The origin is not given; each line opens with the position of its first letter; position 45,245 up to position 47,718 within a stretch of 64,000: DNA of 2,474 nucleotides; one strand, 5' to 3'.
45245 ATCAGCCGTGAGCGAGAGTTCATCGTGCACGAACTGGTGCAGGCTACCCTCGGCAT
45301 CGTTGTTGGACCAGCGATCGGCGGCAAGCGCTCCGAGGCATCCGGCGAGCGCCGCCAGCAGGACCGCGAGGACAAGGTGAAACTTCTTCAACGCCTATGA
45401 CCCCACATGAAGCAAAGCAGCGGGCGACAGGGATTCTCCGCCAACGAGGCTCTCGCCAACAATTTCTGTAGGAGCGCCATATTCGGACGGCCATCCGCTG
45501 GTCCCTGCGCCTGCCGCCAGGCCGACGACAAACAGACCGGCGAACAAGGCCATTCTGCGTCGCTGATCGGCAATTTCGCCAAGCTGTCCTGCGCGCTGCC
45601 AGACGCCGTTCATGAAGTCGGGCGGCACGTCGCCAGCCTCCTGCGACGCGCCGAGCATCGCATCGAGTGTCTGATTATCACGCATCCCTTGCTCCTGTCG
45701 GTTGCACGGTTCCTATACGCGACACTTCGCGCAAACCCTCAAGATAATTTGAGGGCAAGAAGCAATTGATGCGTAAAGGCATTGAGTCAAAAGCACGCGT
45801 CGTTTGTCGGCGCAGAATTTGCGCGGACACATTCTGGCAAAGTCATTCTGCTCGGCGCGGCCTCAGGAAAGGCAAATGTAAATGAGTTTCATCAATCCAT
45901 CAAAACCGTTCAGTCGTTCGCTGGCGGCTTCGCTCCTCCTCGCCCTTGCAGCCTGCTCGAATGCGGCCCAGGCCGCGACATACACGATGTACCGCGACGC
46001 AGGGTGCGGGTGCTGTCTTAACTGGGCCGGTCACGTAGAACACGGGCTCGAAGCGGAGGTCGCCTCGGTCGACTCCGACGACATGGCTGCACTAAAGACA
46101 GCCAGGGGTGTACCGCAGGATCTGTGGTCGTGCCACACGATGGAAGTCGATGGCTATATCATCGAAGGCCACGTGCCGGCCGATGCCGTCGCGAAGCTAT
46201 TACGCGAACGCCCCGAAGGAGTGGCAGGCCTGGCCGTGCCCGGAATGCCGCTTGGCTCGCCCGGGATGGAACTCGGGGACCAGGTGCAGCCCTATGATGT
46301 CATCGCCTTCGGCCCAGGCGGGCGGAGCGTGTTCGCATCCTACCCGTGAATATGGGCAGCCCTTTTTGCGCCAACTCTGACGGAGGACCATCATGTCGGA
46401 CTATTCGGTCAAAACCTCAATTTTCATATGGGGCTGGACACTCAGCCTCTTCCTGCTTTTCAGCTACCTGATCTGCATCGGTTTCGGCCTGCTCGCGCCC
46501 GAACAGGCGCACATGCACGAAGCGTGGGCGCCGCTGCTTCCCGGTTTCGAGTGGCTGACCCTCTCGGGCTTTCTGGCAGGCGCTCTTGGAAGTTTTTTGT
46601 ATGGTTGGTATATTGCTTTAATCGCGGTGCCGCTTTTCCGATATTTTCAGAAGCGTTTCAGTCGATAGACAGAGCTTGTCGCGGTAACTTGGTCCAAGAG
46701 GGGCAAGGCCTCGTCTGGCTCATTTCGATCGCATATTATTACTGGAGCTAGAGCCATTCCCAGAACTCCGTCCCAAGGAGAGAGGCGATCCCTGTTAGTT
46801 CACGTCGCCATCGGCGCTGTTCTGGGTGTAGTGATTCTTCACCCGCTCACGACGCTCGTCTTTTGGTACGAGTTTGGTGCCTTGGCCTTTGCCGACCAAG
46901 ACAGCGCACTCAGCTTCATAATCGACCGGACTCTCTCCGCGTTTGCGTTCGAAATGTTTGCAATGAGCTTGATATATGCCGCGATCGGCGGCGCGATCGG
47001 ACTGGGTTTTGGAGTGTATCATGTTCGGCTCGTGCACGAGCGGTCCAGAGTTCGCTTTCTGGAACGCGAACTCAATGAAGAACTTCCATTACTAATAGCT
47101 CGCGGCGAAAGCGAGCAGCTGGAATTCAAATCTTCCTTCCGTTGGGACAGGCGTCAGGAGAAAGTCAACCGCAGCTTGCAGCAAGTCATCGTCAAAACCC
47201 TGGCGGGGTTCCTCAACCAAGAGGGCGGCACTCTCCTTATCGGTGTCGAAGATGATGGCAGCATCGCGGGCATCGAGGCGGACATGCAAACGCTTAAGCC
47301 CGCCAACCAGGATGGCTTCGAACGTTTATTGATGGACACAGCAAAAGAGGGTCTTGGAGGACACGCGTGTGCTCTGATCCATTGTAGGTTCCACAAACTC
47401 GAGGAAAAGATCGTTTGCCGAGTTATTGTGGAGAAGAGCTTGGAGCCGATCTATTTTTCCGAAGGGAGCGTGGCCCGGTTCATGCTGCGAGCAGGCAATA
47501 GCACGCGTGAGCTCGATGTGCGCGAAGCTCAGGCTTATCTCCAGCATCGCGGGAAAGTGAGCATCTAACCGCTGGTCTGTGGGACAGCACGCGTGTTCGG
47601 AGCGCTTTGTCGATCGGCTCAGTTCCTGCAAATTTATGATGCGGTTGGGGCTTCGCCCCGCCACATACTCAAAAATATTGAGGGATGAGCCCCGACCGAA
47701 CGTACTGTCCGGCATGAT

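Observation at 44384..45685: Complete CnrY-CnrX-CnrH-type signalling module, attached to copAB instead of an RND nickel/cobalt pump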

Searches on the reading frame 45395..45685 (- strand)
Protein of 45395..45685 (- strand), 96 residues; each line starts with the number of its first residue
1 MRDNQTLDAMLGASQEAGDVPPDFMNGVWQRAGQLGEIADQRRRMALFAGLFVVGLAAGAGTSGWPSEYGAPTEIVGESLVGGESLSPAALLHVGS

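Call 3: search_protein_families(library=pfam, proteins=[window:45395-45685:-], max_evalue=0.1)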
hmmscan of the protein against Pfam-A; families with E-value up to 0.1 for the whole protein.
window:45395-45685:- (96 aa): 0 families

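Call 5: search_solved_structures(query=window:45395-45685:-, max_evalue=10, show_alignments=2)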
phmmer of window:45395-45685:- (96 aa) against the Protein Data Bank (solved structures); distinct sequences matched with E-value up to 10: 2.
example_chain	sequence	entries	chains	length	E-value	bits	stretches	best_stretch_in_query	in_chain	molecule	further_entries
3sys_A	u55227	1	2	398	1.2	12.7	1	50-84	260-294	Vanillate porin OpdK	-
2qtk_A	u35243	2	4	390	1.4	12.5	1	50-84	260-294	Probable porin | VANILLATE PORIN OPDK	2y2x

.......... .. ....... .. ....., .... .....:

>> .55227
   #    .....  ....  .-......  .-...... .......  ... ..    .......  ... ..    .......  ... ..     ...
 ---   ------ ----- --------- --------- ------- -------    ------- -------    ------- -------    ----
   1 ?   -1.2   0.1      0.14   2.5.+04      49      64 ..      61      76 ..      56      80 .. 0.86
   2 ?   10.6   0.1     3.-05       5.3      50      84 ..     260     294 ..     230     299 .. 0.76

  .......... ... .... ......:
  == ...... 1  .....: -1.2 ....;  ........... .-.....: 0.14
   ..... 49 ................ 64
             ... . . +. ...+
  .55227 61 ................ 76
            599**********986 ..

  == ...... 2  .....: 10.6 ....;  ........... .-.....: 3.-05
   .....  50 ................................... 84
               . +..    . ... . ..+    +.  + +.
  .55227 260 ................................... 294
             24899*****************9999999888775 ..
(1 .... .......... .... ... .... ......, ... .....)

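Call 7: search_protein_families(library=ncbifam, proteins=[window:45395-45685:-], max_evalue=1)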
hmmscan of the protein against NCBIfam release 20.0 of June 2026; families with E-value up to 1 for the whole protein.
window:45395-45685:- (96 aa): 1 family
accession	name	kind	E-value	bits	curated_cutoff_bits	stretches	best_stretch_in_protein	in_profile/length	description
NF002915.0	PRK03537.1-1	equivalog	0.13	11.6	383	1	8-66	98-155/236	molybdate ABC transporter substrate-binding protein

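Call 33: find_homologous_proteins(query=window:45395-45685:-, max_evalue=0.01)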
Query window:45395-45685:- (96 aa): 60 proteins with E <= 0.01 among 97 candidates.
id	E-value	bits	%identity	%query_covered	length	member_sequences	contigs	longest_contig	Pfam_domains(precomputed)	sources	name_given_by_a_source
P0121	3.2e-51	189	95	100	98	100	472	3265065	-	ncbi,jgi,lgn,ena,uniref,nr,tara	ncbi:MAG: hypothetical protein HKO05_10720 [Erythrobacter sp.]|jgi:hypothetical protein|uniref:Uncha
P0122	1.4e-46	174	88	100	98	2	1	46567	-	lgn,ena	-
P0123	2.8e-46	173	85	100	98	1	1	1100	-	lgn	-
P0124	1.4e-44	168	84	100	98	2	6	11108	-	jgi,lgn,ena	jgi:hypothetical protein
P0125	1.0e-40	156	80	99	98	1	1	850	-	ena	-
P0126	2.8e-38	148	78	99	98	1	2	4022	-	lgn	-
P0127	8.8e-37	143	84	100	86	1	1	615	-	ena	-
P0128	1.9e-36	142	74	98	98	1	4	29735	-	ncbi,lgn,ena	-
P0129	1.0e-35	140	73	98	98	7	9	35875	-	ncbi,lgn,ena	-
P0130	9.0e-35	137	72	98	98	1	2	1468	-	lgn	-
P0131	2.7e-34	135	68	98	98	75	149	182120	-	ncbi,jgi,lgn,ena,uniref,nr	ncbi:hypothetical protein [Novosphingopyxis baekryungensis]|jgi:hypothetical protein|uniref:hypothet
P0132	4.4e-34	134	71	98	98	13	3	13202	-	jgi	jgi:hypothetical protein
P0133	5.5e-34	134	70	98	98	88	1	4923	-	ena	-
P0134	8.0e-34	133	72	99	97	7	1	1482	-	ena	-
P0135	3.3e-33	131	67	100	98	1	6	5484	-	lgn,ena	-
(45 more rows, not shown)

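Call 36: search_solved_structures(query=A1, max_evalue=10, show_alignments=3)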
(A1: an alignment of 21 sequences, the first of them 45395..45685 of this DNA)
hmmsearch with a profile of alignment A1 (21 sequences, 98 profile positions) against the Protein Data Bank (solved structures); distinct sequences matched with E-value up to 10: 10.
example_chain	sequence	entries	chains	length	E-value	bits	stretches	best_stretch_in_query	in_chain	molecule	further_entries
2ymu_A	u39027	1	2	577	2e-08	37.1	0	17-38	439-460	WD-40 REPEAT PROTEIN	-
7bie_A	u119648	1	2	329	3.7e-05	26.6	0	16-38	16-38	nvWRAP-T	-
6r60_A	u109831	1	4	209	5.6e-05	26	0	17-38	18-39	WD-40 repeat protein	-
7bid_A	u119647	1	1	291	7.4e-05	25.6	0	17-38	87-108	v31WRAP-T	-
7big_A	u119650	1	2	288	0.0004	23.3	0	17-38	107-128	v13WRAP-T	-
6r5y_A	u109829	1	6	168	0.00063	22.6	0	17-38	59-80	WD-40 repeat protein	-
7bif_A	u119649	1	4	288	0.00065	22.6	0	17-38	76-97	v22WRAP-T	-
6r5z_A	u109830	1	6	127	0.012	18.5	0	17-38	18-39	9-bladed beta-propeller formed by three 3-bladed fragments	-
6r5x_A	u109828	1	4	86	0.4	13.6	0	17-39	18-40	WD-40 repeat protein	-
5jip_A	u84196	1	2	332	0.7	12.9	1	43-60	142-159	Cortical-lytic enzyme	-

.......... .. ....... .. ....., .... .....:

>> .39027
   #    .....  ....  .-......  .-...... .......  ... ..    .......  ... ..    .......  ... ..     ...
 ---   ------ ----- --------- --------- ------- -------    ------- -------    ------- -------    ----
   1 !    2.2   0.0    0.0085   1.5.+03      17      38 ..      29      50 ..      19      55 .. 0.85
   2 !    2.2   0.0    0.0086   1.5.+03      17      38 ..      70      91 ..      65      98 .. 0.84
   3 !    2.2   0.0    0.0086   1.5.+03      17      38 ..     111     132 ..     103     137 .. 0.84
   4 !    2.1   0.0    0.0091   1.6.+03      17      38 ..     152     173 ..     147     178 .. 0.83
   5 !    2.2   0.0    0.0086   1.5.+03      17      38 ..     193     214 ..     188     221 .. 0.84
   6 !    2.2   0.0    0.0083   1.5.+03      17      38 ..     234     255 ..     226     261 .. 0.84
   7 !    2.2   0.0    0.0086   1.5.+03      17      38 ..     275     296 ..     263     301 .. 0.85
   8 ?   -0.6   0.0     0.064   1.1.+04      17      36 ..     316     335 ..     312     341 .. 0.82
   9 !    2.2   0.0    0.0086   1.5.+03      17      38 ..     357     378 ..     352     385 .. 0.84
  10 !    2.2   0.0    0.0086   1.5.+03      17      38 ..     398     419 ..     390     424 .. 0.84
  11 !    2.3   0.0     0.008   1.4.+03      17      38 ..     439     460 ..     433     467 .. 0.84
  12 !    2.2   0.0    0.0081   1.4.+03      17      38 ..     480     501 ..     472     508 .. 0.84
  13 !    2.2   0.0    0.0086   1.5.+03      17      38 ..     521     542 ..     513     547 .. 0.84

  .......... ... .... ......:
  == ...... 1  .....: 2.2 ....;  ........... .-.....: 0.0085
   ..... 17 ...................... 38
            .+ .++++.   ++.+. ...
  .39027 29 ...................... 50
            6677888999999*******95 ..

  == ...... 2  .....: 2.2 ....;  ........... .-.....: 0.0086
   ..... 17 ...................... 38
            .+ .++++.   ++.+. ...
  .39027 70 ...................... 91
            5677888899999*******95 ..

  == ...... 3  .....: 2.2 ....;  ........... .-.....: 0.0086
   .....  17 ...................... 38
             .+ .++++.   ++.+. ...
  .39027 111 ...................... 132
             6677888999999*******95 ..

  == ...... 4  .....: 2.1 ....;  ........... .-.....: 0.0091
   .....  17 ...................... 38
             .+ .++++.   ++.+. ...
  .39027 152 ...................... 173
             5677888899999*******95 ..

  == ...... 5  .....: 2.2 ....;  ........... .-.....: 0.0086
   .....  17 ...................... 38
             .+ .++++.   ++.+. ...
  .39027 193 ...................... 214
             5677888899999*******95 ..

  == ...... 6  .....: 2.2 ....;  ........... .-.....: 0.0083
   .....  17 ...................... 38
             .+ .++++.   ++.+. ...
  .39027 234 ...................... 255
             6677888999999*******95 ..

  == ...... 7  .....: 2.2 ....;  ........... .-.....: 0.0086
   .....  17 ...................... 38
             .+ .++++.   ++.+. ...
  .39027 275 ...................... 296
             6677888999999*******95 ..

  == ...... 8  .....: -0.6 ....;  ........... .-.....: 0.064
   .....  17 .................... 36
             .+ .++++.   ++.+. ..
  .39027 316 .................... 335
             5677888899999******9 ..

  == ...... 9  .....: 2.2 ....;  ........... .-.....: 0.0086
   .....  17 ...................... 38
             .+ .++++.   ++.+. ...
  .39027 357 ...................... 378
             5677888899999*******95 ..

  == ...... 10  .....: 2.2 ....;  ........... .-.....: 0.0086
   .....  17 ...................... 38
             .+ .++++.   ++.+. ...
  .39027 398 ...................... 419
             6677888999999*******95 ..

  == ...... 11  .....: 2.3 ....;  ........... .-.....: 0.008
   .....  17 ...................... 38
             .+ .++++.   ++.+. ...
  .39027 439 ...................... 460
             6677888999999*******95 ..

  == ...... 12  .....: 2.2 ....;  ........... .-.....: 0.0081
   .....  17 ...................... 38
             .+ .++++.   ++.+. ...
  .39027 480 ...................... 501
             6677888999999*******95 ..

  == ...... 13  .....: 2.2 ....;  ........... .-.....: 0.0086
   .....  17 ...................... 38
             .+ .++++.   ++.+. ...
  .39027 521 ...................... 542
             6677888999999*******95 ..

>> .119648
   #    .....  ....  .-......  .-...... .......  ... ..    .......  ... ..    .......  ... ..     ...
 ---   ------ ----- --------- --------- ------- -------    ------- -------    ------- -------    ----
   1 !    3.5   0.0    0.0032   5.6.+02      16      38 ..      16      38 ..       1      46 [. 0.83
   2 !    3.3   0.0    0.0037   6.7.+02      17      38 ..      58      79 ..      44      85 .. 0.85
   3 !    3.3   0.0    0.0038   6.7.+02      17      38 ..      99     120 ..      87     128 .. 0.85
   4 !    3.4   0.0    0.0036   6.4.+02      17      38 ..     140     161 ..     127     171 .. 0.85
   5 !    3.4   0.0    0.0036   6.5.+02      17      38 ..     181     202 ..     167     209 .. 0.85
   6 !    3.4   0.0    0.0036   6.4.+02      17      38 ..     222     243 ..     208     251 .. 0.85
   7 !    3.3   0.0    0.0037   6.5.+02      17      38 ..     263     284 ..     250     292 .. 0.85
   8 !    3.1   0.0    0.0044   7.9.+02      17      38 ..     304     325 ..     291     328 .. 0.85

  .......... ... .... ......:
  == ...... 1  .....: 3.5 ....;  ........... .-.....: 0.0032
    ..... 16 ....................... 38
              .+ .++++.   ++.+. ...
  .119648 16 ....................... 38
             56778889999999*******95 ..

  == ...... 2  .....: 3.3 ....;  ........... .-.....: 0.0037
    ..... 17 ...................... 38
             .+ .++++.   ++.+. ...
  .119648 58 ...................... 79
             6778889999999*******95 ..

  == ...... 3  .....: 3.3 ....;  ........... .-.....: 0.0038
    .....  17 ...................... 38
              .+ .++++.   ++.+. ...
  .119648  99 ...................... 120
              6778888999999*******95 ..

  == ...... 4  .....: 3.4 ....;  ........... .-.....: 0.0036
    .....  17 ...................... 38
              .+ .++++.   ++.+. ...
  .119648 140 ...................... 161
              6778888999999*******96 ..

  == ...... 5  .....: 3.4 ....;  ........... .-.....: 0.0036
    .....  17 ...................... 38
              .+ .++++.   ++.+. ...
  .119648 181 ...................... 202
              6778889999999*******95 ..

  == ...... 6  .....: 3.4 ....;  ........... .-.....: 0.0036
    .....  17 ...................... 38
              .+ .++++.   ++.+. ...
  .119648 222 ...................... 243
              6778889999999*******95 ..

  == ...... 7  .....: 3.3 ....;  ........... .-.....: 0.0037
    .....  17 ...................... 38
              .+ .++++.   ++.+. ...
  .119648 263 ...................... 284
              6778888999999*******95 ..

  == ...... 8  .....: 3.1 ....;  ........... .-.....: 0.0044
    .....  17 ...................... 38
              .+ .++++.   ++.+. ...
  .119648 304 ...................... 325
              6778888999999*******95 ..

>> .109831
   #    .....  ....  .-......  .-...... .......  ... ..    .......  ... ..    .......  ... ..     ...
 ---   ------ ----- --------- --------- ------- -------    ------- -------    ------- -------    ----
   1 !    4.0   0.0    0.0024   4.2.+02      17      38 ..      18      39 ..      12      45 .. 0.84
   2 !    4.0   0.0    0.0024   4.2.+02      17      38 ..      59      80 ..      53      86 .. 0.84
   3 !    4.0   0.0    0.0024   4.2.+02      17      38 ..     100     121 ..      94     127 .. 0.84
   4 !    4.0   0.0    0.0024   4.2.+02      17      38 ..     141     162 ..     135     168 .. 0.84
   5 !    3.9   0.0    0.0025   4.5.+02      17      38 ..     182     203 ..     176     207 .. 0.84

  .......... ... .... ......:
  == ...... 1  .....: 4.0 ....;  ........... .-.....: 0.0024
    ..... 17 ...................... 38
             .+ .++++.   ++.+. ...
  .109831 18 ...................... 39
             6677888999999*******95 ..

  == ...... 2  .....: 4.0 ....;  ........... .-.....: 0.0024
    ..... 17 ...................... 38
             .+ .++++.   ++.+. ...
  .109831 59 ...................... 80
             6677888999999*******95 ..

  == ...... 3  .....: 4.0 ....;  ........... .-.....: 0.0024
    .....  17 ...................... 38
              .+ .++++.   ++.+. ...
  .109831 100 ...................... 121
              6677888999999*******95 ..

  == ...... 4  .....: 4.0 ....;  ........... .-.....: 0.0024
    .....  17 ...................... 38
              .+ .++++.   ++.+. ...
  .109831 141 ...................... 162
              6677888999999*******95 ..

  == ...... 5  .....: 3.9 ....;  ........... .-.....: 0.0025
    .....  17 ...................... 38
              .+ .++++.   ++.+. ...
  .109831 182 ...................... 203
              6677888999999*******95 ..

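Call 91: predict_structure(alignment_id=A1)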
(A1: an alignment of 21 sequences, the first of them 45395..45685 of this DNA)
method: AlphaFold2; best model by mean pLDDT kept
length: 96 residues; sequences in the alignment: 21
mean_pLDDT: 57.0   pTM: 0.20
mean pLDDT of the five models: 57.0, 54.5, 54.1, 53.6, 53.4
residues with pLDDT >= 90: 0; 70-90: 13; 50-70: 55; < 50: 28
segments of 3 or more residues with pLDDT < 50: 64-87
pLDDT, mean of each block of 10 residues (from residue 1): 58 53 67 63 69 70 47 44 47 48
secondary structure, 60 per line:
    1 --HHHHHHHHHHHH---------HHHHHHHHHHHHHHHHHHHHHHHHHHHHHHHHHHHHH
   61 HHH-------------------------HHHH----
elements in order: H3-14 H24-63 H89-92

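Call 98: search_protein_families(library=pfam, proteins=[window:45395-45685:-], max_evalue=10)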
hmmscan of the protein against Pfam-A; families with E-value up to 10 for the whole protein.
window:45395-45685:- (96 aa): 0 families

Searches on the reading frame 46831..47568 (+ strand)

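Call 29: search_protein_families(library=pfam, proteins=[window:46831-47568:+], max_evalue=0.001)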
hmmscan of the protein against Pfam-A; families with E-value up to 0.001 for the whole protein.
window:46831-47568:+ (245 aa): 1 family
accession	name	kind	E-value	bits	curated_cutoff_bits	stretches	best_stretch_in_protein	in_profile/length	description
PF04326.19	SLFN_AlbA_2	-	3.5e-18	66.7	25.3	1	93-228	1-117/118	Schlafen, AlbA_2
